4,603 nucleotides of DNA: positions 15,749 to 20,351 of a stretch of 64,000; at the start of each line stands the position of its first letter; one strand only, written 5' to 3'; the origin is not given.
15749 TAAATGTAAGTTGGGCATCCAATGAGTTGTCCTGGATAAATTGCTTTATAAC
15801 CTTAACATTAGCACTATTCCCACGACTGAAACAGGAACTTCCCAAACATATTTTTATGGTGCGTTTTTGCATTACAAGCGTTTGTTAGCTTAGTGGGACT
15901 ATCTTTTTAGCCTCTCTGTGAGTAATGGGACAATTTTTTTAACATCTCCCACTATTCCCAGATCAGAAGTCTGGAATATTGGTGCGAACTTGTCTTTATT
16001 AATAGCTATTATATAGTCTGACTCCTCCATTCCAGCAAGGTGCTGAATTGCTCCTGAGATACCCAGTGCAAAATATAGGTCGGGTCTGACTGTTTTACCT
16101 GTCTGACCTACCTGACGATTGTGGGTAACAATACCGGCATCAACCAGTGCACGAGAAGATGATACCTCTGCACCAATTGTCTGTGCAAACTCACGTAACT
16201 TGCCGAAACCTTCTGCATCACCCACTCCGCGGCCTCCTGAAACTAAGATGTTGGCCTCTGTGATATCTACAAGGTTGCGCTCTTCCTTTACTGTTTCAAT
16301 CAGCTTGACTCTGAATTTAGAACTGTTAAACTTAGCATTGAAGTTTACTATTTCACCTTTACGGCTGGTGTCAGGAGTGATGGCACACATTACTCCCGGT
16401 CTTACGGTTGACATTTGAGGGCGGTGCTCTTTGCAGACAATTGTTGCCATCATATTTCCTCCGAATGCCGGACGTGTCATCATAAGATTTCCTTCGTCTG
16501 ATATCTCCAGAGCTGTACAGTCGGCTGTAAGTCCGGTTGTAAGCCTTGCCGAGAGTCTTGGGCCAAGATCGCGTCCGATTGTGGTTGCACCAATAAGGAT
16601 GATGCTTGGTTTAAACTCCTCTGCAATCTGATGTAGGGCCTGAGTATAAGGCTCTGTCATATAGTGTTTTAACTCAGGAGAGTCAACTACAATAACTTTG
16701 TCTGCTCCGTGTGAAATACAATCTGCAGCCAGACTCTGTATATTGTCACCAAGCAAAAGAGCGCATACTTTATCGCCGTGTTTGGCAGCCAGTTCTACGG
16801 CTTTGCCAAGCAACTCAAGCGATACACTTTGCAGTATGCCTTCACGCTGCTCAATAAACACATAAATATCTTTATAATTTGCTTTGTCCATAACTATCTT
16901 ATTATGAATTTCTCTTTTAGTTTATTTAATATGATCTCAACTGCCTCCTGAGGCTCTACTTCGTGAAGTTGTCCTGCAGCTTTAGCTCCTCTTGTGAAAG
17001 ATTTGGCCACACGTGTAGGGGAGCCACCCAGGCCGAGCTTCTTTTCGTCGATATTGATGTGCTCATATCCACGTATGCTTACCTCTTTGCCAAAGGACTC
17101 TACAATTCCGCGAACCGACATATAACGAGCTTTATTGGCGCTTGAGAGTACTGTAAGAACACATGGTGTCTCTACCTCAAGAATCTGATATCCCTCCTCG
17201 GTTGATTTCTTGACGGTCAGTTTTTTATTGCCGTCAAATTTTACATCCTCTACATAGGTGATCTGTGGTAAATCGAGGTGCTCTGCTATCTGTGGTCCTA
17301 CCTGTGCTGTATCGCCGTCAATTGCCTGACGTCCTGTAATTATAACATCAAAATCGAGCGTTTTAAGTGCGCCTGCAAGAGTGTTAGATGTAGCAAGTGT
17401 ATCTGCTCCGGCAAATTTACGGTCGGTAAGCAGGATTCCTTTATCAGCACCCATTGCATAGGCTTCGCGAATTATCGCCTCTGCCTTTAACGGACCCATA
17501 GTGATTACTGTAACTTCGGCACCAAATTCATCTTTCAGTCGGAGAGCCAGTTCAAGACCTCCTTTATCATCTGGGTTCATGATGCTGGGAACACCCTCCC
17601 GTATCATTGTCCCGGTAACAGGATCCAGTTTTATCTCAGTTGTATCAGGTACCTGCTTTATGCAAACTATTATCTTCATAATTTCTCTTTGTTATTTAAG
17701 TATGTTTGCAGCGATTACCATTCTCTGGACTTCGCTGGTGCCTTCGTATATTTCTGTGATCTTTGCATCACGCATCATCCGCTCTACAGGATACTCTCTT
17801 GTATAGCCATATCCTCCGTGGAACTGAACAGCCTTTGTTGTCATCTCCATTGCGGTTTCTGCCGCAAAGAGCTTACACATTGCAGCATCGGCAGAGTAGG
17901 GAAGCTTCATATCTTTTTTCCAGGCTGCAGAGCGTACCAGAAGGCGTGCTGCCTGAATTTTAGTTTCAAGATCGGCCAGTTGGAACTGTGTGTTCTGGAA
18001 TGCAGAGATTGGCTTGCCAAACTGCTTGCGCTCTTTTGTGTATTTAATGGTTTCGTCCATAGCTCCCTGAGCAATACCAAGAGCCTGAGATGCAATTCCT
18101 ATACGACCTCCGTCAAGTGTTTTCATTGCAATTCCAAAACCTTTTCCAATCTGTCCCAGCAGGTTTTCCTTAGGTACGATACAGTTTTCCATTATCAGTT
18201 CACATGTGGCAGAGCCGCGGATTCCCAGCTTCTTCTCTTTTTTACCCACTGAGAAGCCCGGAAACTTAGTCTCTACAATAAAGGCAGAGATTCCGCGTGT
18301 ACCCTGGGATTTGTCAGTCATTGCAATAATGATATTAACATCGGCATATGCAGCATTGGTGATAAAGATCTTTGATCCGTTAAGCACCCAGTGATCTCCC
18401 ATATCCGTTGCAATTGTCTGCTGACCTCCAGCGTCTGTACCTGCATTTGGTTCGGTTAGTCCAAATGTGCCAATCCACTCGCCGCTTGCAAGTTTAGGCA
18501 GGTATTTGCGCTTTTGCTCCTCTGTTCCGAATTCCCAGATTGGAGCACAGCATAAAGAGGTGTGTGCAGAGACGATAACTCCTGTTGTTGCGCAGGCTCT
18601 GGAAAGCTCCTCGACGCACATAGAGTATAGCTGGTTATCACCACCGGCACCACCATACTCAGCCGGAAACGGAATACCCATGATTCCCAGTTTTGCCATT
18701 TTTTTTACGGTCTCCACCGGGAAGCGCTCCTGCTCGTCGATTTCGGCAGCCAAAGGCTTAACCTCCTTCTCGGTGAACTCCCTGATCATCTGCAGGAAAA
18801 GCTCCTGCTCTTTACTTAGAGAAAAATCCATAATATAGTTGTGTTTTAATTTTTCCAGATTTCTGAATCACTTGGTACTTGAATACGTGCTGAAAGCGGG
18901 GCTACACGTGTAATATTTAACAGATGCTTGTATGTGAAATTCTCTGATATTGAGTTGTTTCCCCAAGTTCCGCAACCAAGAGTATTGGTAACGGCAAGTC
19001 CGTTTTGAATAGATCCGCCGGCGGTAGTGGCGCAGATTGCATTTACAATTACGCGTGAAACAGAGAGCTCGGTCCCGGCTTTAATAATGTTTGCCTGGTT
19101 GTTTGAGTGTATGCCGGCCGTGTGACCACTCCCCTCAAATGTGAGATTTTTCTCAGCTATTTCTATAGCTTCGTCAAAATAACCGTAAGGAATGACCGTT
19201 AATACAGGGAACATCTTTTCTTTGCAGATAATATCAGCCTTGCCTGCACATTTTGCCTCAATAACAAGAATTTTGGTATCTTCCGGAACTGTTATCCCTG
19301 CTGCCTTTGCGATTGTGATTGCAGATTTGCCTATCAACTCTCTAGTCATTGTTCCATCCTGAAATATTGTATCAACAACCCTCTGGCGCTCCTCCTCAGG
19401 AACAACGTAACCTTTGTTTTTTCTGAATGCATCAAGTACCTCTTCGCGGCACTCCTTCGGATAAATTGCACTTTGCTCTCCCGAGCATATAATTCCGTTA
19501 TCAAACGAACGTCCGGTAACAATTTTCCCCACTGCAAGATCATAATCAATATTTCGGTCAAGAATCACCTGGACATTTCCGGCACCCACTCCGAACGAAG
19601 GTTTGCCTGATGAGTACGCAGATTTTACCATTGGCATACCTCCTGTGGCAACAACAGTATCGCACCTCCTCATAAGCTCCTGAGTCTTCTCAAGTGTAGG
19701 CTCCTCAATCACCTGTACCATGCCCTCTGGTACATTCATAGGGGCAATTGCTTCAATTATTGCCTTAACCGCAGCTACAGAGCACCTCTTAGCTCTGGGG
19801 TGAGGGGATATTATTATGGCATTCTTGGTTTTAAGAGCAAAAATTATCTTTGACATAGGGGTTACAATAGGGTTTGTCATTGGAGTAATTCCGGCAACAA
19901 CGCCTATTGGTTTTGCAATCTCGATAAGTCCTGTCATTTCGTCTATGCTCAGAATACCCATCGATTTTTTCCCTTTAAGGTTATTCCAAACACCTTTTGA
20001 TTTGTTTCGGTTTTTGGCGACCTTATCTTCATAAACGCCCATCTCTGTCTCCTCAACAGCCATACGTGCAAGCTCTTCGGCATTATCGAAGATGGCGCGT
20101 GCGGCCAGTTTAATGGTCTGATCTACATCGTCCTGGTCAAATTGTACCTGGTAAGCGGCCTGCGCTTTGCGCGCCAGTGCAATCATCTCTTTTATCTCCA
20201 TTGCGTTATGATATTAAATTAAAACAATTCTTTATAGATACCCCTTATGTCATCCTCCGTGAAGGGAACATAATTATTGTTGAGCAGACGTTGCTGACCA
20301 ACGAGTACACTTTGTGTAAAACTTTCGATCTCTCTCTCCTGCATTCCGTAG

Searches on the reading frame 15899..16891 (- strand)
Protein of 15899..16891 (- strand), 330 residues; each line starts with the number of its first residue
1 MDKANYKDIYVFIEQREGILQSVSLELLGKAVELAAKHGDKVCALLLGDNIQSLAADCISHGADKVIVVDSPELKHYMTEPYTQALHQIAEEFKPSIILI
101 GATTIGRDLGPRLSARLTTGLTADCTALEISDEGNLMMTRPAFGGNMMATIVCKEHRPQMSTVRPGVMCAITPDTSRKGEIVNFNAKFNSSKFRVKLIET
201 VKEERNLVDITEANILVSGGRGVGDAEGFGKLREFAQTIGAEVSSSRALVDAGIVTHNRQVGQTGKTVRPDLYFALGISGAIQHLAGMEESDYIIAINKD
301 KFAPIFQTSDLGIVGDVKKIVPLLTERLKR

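Call 4: search_protein_families(library=ncbifam, proteins=[window:15899-16891:-])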
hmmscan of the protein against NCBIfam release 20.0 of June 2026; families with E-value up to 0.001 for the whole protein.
window:15899-16891:- (330 aa): 5 families
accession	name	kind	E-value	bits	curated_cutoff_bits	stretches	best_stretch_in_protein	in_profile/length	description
NF042970.1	AcrlCoAredClosAcrA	equivalog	5.7e-111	371.1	600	2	133-329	157-358/360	acryloyl-CoA reductase electron transfer subunit beta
NF038209.1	mft_etfA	equivalog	8.1e-45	153.4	240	1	44-328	27-302/303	mycofactocin-associated electron transfer flavoprotein alpha subunit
NF002889.0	PRK03363.1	equivalog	5.3e-43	147.5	549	1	35-330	24-313/313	electron transfer flavoprotein subunit alpha/FixB family protein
NF008884.0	PRK11916.1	equivalog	5.9e-42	144.1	528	1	35-330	24-312/312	electron transfer flavoprotein subunit alpha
NF051845.1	EtFlavAlphaProt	equivalog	4.3e-40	137.9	600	1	9-327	93-398/406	electron transfer flavoprotein subunit alpha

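Call 5: search_protein_families(library=pfam, proteins=[window:15899-16891:-])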
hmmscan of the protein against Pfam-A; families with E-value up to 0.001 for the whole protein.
window:15899-16891:- (330 aa): 2 families
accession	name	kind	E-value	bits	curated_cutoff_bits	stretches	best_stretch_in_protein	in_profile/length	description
PF01012.27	ETF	-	2.5e-54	184.3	26.7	1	11-187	3-179/181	Electron transfer flavoprotein domain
PF00766.25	ETF_alpha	-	8.8e-34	115.8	27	1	209-289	1-81/81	Electron transfer flavoprotein FAD-binding domain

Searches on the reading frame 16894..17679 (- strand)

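Call 4: search_protein_families(library=ncbifam, proteins=[window:16894-17679:-])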
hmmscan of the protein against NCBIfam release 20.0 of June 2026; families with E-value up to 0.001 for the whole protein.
window:16894-17679:- (261 aa): 6 families
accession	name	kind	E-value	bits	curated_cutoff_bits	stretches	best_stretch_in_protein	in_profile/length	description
NF040731.1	flavo_sub_EftB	exception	2.2e-101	338.6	445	1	2-260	1-260/260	electron transfer flavoprotein subunit beta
NF042971.1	AcrlCoAredClosAcrB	equivalog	2.8e-82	275.7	475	1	1-260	1-266/266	acryloyl-CoA reductase electron transfer subunit gamma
NF008998.0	PRK12342.1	equivalog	9.8e-23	80.8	338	1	1-214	1-213/254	electron transfer flavoprotein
NF002888.0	PRK03359.1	subfamily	3.4e-20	72.5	219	1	1-212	1-215/256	putative electron transfer flavoprotein FixA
TIGR04503.1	mft_etfB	hypoth_equivalog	4.2e-19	69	200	1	5-192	3-202/290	mycofactocin-associated electron transfer flavoprotein beta subunit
NF051844.1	ETFlavBetaProt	equivalog_domain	5.2e-10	39.3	350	1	38-186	24-165/254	electron transfer flavoprotein subunit beta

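Call 5: search_protein_families(library=pfam, proteins=[window:16894-17679:-])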
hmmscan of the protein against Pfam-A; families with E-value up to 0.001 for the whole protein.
window:16894-17679:- (261 aa): 1 family
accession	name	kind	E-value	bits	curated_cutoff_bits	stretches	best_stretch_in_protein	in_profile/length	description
PF01012.27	ETF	-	1.6e-43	149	26.7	1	23-185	2-163/181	Electron transfer flavoprotein domain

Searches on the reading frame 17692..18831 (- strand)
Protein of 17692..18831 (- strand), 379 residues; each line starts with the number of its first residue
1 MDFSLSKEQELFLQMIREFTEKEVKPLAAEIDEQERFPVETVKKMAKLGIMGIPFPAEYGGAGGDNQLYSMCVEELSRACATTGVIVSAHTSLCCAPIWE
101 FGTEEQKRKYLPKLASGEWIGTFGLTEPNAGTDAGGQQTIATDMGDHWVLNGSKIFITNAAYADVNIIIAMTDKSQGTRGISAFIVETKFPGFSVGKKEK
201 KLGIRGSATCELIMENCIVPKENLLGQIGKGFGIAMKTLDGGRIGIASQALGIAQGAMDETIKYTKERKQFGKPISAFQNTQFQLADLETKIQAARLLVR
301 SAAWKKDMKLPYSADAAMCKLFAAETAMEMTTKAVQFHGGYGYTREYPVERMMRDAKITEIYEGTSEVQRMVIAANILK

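Call 4: search_protein_families(library=ncbifam, proteins=[window:17692-18831:-])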
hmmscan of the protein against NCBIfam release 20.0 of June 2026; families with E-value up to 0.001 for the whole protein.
window:17692-18831:- (379 aa): 24 families
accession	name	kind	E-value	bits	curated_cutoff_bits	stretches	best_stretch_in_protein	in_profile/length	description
NF042972.1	AcrlCoAredClosAcrC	equivalog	1.6e-156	520.8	640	1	1-379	1-378/378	acryloyl-CoA reductase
NF058590.1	AcCoDHFadEBacil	equivalog_domain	5.3e-107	358.7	600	1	5-379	21-412/586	acyl-CoA dehydrogenase FadE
NF045552.1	GlutCoADH_Des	equivalog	1.3e-105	353.8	470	1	1-376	1-378/387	glutaryl-CoA dehydrogenase Acd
NF043006.1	CyhCrbnylCoADH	equivalog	7.9e-98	327.9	650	1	7-378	6-376/380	cyclohexane-1-carbonyl-CoA dehydrogenase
NF042439.1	SulpropCoADesulf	equivalog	4.8e-93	311.9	600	1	15-378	3-371/379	3-sulfinopropanoyl-CoA desulfinase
NF045652.1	ProlPCPDhRedW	equivalog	2.2e-86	290.1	650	1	8-375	3-371/376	L-prolyl-[peptidyl-carrier protein] dehydrogenase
NF053553.1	prodigi_MBC_PigA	equivalog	1.7e-80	271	500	1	1-376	1-378/381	prodigiosin MBC biosynthesis dehydrogenase PigA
NF008997.0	PRK12341.1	equivalog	3.5e-75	253.4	537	1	1-379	1-378/382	acyl-CoA dehydrogenase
TIGR03207.1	cyc_hxne_CoA_dh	equivalog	3.6e-67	226.7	575.35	1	5-375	1-369/372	cyclohexanecarboxyl-CoA dehydrogenase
NF002885.1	PRK03354.1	equivalog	5.1e-64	216.7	540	1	1-378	1-374/378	crotonobetainyl-CoA dehydrogenase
NF052270.1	Staph_DH_FadE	equivalog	1.7e-58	198.3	600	1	8-376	24-392/400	acyl-CoA dehydrogenase FadE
NF049984.1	Rv1679_FadE16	equivalog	1.1e-38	133.5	600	1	27-368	15-356/371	Rv1679 family acyl-CoA dehydrogenase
NF007000.1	PRK09463.1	subfamily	2.7e-34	118.6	600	1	30-343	66-398/726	acyl-CoA dehydrogenase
TIGR03203.1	pimD_small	equivalog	1.8e-30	106.3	652.7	1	2-366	1-365/378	pimeloyl-CoA dehydrogenase small subunit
TIGR04022.1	sulfur_SfnB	equivalog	5.1e-30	104.6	430.9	1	13-359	11-362/391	SfnB family sulfur acquisition oxidoreductase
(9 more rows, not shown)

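Call 5: search_protein_families(library=pfam, proteins=[window:17692-18831:-])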
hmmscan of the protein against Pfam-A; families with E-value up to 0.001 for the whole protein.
window:17692-18831:- (379 aa): 5 families
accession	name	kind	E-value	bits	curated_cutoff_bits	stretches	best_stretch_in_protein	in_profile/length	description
PF00441.29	Acyl-CoA_dh_1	-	5.4e-55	186.1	22.4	1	229-378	1-150/150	Acyl-CoA dehydrogenase, C-terminal domain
PF02771.21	Acyl-CoA_dh_N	-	2.3e-43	147.6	22.9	1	6-118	1-113/113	Acyl-CoA dehydrogenase, N-terminal domain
PF08028.16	Acyl-CoA_dh_2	-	2.8e-28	99.3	22.7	1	244-366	1-133/134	Acyl-CoA dehydrogenase, C-terminal domain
PF02770.24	Acyl-CoA_dh_M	-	8.2e-27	93.7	33.3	1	123-217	2-97/97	Acyl-CoA dehydrogenase, middle domain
PF22924.1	ACOX_C_alpha1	-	9.2e-05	22.7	27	0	308-368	99-159/169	Acyl-CoA oxidase, C-alpha1 domain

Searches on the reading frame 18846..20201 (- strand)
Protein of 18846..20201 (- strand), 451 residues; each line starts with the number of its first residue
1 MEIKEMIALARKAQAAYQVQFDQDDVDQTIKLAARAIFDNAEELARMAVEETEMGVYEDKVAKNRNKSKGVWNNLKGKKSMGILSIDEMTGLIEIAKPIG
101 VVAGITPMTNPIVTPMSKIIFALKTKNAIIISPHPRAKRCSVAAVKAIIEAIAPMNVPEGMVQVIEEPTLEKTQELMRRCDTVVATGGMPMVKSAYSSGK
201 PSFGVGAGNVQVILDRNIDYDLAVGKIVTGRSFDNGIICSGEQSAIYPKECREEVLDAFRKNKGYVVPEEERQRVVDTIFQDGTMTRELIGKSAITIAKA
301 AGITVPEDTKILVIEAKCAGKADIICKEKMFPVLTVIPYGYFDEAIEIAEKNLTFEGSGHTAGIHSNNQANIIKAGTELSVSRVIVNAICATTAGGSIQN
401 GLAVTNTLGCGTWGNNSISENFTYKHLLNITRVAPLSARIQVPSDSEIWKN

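Call 4: search_protein_families(library=ncbifam, proteins=[window:18846-20201:-])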
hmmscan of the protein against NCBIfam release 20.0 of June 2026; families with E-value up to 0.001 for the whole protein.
window:18846-20201:- (451 aa): 32 families (the best 25 are shown)
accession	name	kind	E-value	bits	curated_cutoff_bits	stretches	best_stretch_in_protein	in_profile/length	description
NF010378.0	PRK13805.1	equivalog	1.1e-137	460.2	951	1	2-436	15-452/872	bifunctional acetaldehyde-CoA/alcohol dehydrogenase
NF047625.1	AcylSulfactDhSauS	equivalog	3.8e-122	408.4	600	1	3-449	6-455/464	acylating sulfoacetaldehyde dehydrogenase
TIGR02518.1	EutH_ACDH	equivalog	2.6e-112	376.2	620.1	1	2-434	9-442/488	acetaldehyde dehydrogenase (acetylating)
NF011927.0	PRK15398.1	subfamily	1.9e-72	244.4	403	1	3-397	38-427/465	aldehyde dehydrogenase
NF040648.1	lactal_redase_Meth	equivalog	4e-15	55.8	650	1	2-388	34-423/463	lactaldehyde dehydrogenase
TIGR01804.1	BADH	equivalog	5.6e-15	54.8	668.6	1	4-387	38-432/467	betaine-aldehyde dehydrogenase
NF052305.1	DioxValDhHalo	equivalog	4.1e-13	49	750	1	87-259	130-304/483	2,5-dioxovalerate dehydrogenase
NF006916.0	PRK09407.1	equivalog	9.7e-12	44.2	521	1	6-259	61-317/526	succinic semialdehyde dehydrogenase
NF050026.1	AcaldDHExaC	equivalog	1.9e-11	43.3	900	2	83-178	136-226/503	acetaldehyde dehydrogenase ExaC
NF042993.1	AlphKGSA_gudD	equivalog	3.7e-11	42.5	770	1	3-260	44-300/481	alpha-ketoglutaric semialdehyde dehydrogenase GucD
NF007497.0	PRK10090.1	equivalog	6.3e-10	38.4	500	1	5-387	48-438/480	aldehyde dehydrogenase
NF002852.0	PRK03137.1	subfamily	6.4e-10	38.4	648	1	208-396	289-479/514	L-glutamate gamma-semialdehyde dehydrogenase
TIGR01780.1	SSADH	subfamily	1.2e-09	37.6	646.35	1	2-388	20-414/448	succinate-semialdehyde dehydrogenase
TIGR00407.1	proA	equivalog_domain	1.5e-09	37.2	317.45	1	87-224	92-231/398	glutamate-5-semialdehyde dehydrogenase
NF001221.0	PRK00197.1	equivalog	2.5e-09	36.4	289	1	93-393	111-374/418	glutamate-5-semialdehyde dehydrogenase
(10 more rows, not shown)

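Call 5: search_protein_families(library=pfam, proteins=[window:18846-20201:-])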
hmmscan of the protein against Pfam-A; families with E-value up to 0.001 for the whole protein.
window:18846-20201:- (451 aa): 1 family
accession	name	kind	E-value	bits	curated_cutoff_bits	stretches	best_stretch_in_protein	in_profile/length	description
PF00171.27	Aldedh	-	1.1e-26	93.9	23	1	2-393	30-429/461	Aldehyde dehydrogenase family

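Call 58: search_solved_structures(query=window:18846-20201:-)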
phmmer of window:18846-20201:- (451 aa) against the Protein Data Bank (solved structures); distinct sequences matched with E-value up to 0.001: 74 (the best 60 are shown).
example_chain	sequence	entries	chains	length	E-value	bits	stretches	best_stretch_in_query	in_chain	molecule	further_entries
8cei_A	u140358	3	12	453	1.4e-142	479.1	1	2-449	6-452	Succinate-semialdehyde dehydrogenase (acetylating)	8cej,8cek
13he_A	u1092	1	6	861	5.5e-98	332.2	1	6-435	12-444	Aldehyde-alcohol dehydrogenase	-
8uhw_A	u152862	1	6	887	6e-98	332.1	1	6-435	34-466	Aldehyde-alcohol dehydrogenase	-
6tqh_A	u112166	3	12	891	1.2e-95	324.4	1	2-435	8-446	Aldehyde-alcohol dehydrogenase | Bifunctional aldehyde-alcohol dehydrogenase AdhE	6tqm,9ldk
6ahc_A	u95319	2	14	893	1.2e-95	324.4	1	2-435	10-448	Aldehyde-alcohol dehydrogenase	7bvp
7dag_A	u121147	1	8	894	5.7e-94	319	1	2-435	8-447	Aldehyde-alcohol dehydrogenase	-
3my7_A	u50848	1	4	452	1.4e-92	314.4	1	2-434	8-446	Alcohol dehydrogenase/acetaldehyde dehydrogenase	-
5j78_A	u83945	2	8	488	5.8e-90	305.7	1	4-434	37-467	Acetaldehyde dehydrogenase (Acetylating)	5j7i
3k9d_A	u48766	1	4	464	7.7e-83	282.3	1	2-435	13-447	ALDEHYDE DEHYDROGENASE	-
5jfl_A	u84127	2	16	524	3.8e-48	168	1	39-388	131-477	Aldehyde dehydrogenase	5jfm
6gvs_A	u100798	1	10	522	3e-47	165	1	39-388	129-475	Aldehyde dehydrogenase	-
5jfn_A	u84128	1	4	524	1.2e-46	163.1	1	39-388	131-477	Aldehyde dehydrogenase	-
4c3s_A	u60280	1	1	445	3.9e-44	154.8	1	5-392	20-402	ALDEHYDE DEHYDROGENASE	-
5dbv_A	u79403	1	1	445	7.6e-43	150.5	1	5-392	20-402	Aldehyde Dehydrogenase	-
5dru_A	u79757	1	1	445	1e-42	150.1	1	5-392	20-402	Aldehyde Dehydrogenase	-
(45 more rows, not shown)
